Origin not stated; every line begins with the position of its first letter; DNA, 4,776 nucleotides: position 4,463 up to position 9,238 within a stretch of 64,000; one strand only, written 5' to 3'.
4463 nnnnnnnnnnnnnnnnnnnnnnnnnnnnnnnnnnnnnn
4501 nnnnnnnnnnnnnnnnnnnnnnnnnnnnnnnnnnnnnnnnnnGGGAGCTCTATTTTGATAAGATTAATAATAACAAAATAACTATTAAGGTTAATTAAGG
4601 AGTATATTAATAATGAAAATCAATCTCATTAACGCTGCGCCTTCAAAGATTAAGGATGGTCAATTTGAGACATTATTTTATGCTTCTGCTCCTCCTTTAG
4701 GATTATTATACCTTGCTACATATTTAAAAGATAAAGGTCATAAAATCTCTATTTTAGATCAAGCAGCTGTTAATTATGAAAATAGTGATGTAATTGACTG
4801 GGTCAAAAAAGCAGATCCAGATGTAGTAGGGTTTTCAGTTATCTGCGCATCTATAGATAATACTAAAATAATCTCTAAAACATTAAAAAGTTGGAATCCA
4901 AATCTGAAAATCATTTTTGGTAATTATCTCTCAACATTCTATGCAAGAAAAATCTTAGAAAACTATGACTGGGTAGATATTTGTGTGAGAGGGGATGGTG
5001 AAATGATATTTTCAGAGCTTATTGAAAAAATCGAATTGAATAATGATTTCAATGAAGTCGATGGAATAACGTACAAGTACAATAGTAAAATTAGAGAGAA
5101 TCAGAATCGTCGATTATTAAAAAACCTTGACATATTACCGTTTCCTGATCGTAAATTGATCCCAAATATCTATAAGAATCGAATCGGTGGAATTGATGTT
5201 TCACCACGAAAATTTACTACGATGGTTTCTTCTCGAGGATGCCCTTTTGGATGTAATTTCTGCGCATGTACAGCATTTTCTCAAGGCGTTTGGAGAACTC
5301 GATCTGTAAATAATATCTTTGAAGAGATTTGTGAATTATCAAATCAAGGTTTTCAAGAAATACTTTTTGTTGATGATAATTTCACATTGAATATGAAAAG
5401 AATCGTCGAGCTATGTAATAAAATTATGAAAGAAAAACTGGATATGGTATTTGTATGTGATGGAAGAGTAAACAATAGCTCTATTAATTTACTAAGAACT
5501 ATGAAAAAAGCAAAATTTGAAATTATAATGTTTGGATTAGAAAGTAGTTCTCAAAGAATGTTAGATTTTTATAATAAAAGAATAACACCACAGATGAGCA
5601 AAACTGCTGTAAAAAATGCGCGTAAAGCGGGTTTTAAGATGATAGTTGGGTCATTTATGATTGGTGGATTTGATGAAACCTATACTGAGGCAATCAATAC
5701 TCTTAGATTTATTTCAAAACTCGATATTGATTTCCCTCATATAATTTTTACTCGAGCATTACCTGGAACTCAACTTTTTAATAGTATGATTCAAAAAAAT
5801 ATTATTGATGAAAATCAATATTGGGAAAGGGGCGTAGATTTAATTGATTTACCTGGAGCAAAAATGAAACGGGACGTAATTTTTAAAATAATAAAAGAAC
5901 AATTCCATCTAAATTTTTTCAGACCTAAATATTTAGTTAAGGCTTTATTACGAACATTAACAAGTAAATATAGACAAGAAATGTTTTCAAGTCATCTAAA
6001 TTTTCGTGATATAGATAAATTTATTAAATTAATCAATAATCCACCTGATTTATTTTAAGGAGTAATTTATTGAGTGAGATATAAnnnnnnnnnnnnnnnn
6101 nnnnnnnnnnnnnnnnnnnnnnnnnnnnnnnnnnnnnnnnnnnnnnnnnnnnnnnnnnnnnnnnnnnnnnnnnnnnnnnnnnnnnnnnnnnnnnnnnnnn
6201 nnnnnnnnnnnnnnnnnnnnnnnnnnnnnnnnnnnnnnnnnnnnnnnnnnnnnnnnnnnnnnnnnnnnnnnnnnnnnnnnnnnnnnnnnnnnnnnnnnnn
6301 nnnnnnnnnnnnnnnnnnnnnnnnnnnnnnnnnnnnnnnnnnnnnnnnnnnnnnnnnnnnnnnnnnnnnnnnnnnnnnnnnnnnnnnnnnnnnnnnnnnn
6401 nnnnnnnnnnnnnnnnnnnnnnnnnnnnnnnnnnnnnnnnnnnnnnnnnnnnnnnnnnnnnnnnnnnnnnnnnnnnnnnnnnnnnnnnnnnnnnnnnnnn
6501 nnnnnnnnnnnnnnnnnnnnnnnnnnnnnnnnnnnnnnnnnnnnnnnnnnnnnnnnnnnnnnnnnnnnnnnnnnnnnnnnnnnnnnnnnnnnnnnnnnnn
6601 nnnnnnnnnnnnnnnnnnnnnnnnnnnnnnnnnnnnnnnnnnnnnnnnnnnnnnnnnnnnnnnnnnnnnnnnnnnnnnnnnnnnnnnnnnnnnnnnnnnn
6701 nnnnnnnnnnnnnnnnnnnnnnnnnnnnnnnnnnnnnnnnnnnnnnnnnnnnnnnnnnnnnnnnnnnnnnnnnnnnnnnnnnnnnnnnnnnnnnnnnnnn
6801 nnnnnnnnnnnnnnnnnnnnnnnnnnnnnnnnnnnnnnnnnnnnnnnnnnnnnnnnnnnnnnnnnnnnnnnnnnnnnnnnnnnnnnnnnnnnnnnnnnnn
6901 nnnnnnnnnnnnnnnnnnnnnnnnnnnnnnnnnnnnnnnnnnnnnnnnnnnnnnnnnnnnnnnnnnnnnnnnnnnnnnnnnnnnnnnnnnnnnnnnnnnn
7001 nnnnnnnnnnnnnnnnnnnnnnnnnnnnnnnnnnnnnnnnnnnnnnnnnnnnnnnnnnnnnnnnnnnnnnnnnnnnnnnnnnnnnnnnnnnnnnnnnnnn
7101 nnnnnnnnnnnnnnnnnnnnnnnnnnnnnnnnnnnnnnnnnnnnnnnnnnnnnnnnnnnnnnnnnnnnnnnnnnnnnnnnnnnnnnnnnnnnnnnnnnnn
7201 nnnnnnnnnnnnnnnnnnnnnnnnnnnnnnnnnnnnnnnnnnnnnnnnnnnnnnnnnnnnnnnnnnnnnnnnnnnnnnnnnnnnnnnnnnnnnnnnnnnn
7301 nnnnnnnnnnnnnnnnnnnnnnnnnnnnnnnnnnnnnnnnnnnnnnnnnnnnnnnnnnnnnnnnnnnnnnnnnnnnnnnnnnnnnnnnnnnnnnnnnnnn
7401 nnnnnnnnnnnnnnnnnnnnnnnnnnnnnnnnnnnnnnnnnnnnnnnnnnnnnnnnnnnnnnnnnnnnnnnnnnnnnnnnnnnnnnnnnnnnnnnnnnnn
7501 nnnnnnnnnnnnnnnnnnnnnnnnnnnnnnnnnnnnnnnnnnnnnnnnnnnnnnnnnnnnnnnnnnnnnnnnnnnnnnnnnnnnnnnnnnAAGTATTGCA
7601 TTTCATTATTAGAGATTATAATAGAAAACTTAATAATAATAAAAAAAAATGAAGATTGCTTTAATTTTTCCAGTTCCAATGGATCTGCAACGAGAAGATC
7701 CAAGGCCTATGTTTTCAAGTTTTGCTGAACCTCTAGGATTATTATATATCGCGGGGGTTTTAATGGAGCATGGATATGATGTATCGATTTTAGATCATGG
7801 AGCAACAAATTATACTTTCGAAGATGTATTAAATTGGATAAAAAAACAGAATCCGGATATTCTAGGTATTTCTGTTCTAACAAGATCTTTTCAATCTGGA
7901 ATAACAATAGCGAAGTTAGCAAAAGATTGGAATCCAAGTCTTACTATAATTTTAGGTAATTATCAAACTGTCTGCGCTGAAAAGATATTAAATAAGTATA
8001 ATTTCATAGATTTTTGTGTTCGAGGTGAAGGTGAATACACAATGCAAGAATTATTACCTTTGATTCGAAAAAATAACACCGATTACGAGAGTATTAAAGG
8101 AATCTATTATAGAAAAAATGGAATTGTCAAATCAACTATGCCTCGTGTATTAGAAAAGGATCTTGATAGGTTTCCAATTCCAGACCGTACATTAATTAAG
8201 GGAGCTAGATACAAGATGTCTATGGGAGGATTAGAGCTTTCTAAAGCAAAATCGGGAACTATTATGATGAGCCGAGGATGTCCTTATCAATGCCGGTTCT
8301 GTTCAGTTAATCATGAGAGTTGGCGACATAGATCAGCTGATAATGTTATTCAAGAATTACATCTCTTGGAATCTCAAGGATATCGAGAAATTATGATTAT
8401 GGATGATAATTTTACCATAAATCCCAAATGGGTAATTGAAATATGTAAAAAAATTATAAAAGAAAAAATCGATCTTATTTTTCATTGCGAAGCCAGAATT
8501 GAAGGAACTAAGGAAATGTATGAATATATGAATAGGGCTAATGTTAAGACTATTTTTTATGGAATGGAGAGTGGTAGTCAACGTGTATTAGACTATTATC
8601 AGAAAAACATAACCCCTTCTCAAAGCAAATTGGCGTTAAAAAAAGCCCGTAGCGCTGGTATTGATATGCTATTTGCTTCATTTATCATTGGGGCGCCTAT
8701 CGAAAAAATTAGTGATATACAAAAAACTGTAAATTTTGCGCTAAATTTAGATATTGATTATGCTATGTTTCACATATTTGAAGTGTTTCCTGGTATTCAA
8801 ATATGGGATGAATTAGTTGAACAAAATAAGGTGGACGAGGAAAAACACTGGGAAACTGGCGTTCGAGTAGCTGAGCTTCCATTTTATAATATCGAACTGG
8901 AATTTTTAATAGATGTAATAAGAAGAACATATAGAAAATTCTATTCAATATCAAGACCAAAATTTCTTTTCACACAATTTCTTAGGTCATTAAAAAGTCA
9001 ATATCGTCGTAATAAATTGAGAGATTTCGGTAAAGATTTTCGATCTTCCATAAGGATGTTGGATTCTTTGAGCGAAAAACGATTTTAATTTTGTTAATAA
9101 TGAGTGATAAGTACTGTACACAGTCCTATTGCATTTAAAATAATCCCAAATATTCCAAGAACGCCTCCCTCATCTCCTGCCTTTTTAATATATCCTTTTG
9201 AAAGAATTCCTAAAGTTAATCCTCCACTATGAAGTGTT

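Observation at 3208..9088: Operon of a LuxE-like adenylating enzyme followed by three tandem cobalamin-binding radical SAM paralogues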

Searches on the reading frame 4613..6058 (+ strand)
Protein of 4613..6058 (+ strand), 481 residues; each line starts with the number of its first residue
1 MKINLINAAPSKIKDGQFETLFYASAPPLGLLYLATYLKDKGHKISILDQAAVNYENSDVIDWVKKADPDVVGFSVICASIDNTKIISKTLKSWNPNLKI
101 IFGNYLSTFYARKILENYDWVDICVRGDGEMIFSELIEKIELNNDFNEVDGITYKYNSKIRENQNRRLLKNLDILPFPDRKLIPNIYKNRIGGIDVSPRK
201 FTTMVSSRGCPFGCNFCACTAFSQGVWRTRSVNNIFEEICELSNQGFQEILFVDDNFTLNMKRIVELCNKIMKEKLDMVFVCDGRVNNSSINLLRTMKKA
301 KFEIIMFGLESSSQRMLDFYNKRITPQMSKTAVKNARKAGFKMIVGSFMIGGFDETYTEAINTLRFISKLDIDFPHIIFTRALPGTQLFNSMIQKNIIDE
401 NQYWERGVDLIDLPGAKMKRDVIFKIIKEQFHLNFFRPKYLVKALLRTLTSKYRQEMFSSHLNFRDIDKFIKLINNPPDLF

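Call 4: search_protein_families(library=pfam, proteins=[window:4613-6058:+], max_evalue=0.01)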
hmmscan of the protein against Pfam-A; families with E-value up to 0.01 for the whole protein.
window:4613-6058:+ (481 aa): 2 families
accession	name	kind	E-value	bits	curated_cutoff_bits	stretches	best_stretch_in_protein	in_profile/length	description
PF04055.27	Radical_SAM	-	4.9e-23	82.6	29.5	1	205-367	2-166/166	Radical SAM superfamily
PF02310.24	B12-binding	-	1.8e-19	70.2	32.1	1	26-136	12-120/121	B12 binding domain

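Call 5: search_protein_families(library=ncbifam, proteins=[window:4613-6058:+], max_evalue=0.01)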
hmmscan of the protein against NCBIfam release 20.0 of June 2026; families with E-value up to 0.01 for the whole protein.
window:4613-6058:+ (481 aa): 31 families (the best 25 are shown)
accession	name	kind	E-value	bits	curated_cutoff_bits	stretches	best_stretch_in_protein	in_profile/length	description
TIGR02026.1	BchE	equivalog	1.2e-51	176.1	481.35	1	25-457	19-448/497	magnesium-protoporphyrin IX monomethyl ester anaerobic oxidative cyclase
TIGR03471.1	HpnJ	equivalog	6.5e-47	160.5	577.6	1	47-452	49-450/472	hopanoid biosynthesis associated radical SAM protein HpnJ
NF050148.1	rSAM_ApyD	equivalog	6.8e-40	137.1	750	1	26-370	23-366/645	RiPP biosynthesis radical SAM protein ApyD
NF038361.1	rSAM_Sden_1168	equivalog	4.8e-39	134.3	575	1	26-398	83-479/560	Sden_1168 family B12-binding radical SAM P-methyltransferase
TIGR04190.1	B12_SAM_Ta0216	equivalog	3.9e-34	118.1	500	1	28-371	37-395/554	TIGR04190 family B12-binding domain/radical SAM domain protein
TIGR04367.1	HpnR_B12_rSAM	equivalog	1.1e-32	113.2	650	1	23-393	17-374/490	hopanoid C-3 methylase HpnR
TIGR04479.1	bcpD_PhpK_rSAM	subfamily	3.2e-29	101.7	600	1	24-374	68-413/504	PhpK family radical SAM P-methyltransferase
TIGR04014.1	B12_SAM_MJ_0865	equivalog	5.4e-27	94.6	360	1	96-397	67-363/434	methyl-coenzyme M reductase glutamine C-methyltransferase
NF033712.0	B12_rSAM_KedN5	subfamily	1.4e-25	89.6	700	1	57-273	51-266/624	KedN5 family methylcobalamin-dependent radical SAM C-methyltransferase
TIGR03975.1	rSAM_ocin_1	subfamily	2.5e-25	89.1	281.85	1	59-370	119-433/606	RiPP maturation radical SAM C-methyltransferase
TIGR04072.2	rSAM_ladder_B12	equivalog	1.1e-23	83.6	360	1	28-403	18-383/443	lipid biosynthesis B12-binding/radical SAM protein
NF040542.1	rSAM_RCCLKC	equivalog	1.7e-23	83.5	450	1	25-344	10-325/423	arsinothricin biosynthesis radical SAM protein ArsL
TIGR04013.1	B12_SAM_MJ_1487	hypoth_equivalog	4e-23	81.9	251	1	52-392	26-357/382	TIGR04013 family B12-binding domain/radical SAM domain-containing protein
NF033070.1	rSAM_AprD4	equivalog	3.3e-21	75.7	500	1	27-402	41-400/456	AprD4 family radical SAM diol-dehydratase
TIGR04295.1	B12_rSAM_oligo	hypoth_equivalog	2e-18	66.3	400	1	28-324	25-316/422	TIGR04295 family B12-binding domain-containing radical SAM protein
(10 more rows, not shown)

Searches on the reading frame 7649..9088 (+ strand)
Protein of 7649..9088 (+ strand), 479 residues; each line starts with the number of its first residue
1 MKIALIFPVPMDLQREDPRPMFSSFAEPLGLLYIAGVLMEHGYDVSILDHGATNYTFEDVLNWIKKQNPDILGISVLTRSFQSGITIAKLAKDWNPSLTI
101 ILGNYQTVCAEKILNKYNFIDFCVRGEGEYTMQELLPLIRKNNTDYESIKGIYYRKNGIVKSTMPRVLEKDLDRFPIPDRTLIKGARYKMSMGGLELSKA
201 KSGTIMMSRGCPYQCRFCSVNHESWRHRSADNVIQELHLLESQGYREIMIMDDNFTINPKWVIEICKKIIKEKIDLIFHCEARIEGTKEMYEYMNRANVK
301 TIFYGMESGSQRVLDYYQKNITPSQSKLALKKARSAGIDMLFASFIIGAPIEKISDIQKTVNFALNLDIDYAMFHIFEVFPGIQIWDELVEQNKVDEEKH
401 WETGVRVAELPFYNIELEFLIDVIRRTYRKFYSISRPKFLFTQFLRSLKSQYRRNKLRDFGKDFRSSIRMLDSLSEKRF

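Call 4: search_protein_families(library=pfam, proteins=[window:7649-9088:+], max_evalue=0.01)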
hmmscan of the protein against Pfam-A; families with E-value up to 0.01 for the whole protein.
window:7649-9088:+ (479 aa): 3 families
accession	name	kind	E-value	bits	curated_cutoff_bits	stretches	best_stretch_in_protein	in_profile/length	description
PF04055.27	Radical_SAM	-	2.2e-21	77.2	29.5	1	207-364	3-166/166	Radical SAM superfamily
PF02310.24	B12-binding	-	3.9e-21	75.6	32.1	1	26-136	12-121/121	B12 binding domain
PF10955.13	Fin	-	0.0085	16.8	23.7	0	213-273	5-65/76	Anti-sigma-F factor Fin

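Call 5: search_protein_families(library=ncbifam, proteins=[window:7649-9088:+], max_evalue=0.01)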
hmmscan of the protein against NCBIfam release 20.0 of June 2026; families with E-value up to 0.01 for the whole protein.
window:7649-9088:+ (479 aa): 32 families (the best 25 are shown)
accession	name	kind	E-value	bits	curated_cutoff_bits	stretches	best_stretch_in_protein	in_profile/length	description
TIGR02026.1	BchE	equivalog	2.3e-54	185.1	481.35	1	28-449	22-442/497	magnesium-protoporphyrin IX monomethyl ester anaerobic oxidative cyclase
TIGR03471.1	HpnJ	equivalog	9.3e-51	173.2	577.6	1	24-466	30-465/472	hopanoid biosynthesis associated radical SAM protein HpnJ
NF050148.1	rSAM_ApyD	equivalog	1.8e-40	139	750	1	29-390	26-394/645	RiPP biosynthesis radical SAM protein ApyD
TIGR04367.1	HpnR_B12_rSAM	equivalog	1.1e-33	116.5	650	1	27-388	21-372/490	hopanoid C-3 methylase HpnR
TIGR03975.1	rSAM_ocin_1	subfamily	3.1e-32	111.9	281.85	1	58-358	118-421/606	RiPP maturation radical SAM C-methyltransferase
TIGR04479.1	bcpD_PhpK_rSAM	subfamily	3.8e-29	101.4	600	1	30-364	74-406/504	PhpK family radical SAM P-methyltransferase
TIGR04190.1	B12_SAM_Ta0216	equivalog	6.7e-29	100.9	500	1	28-368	37-395/554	TIGR04190 family B12-binding domain/radical SAM domain protein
TIGR04014.1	B12_SAM_MJ_0865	equivalog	6.7e-27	94.3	360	1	30-397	13-366/434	methyl-coenzyme M reductase glutamine C-methyltransferase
NF040542.1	rSAM_RCCLKC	equivalog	1.7e-26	93.3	450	1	28-368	13-351/423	arsinothricin biosynthesis radical SAM protein ArsL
NF038361.1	rSAM_Sden_1168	equivalog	4.2e-26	91.6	575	1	27-402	84-486/560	Sden_1168 family B12-binding radical SAM P-methyltransferase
TIGR04013.1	B12_SAM_MJ_1487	hypoth_equivalog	1.2e-25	90.2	251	1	55-386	29-354/382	TIGR04013 family B12-binding domain/radical SAM domain-containing protein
NF033712.0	B12_rSAM_KedN5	subfamily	5.6e-24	84.3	700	1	40-270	34-265/624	KedN5 family methylcobalamin-dependent radical SAM C-methyltransferase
TIGR04072.2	rSAM_ladder_B12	equivalog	2.4e-21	75.9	360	1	28-398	18-381/443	lipid biosynthesis B12-binding/radical SAM protein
TIGR04385.1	B12_rSAM_cofa1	equivalog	1.8e-19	70.3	450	1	28-363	20-360/438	B12 lower ligand biosynthesis radical SAM protein BzaD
NF033070.1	rSAM_AprD4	equivalog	1.5e-17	63.7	500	1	134-393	133-394/456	AprD4 family radical SAM diol-dehydratase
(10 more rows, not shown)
